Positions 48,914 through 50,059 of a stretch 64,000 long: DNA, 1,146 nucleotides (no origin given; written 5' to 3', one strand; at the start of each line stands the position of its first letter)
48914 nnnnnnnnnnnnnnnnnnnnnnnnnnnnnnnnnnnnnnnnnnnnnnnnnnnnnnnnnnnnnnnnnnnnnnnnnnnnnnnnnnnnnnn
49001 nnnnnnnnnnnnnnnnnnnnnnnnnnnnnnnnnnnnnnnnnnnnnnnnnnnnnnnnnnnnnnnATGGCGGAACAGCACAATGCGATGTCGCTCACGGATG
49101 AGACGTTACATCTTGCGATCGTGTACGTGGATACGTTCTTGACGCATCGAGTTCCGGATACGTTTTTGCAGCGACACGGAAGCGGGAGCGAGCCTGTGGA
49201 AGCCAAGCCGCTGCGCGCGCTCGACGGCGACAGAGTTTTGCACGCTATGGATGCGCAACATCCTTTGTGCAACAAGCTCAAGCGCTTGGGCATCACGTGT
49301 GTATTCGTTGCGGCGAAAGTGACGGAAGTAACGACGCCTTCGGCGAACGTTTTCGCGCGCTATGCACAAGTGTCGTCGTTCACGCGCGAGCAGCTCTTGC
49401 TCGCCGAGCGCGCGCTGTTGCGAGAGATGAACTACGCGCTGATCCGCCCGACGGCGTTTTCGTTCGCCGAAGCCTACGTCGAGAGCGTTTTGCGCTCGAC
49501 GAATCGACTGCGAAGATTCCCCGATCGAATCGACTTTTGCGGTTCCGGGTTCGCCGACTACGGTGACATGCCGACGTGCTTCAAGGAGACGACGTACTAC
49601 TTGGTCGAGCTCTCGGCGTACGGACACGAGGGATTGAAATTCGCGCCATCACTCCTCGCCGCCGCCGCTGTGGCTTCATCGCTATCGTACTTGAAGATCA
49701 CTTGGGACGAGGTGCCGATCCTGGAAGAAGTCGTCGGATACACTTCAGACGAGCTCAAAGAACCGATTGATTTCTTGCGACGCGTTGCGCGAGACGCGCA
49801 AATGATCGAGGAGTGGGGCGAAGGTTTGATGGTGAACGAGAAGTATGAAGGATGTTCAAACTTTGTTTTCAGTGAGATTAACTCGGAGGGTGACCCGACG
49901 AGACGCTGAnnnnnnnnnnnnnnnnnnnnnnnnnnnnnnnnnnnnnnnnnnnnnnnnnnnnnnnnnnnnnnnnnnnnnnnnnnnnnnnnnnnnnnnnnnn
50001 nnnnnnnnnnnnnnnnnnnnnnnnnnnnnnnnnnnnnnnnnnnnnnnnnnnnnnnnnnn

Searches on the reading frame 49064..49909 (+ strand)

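Call 28: search_protein_families(library=pfam, proteins=[window:49064-49909:+], max_evalue=0.001)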
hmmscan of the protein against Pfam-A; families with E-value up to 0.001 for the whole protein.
window:49064-49909:+ (281 aa): 2 families
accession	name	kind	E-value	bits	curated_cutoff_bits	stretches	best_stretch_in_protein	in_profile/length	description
PF00134.28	Cyclin_N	-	1.8e-16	60.4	23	1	56-126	60-126/127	Cyclin, N-terminal domain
PF02984.24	Cyclin_C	-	3.2e-08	34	22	1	171-242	20-90/119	Cyclin, C-terminal domain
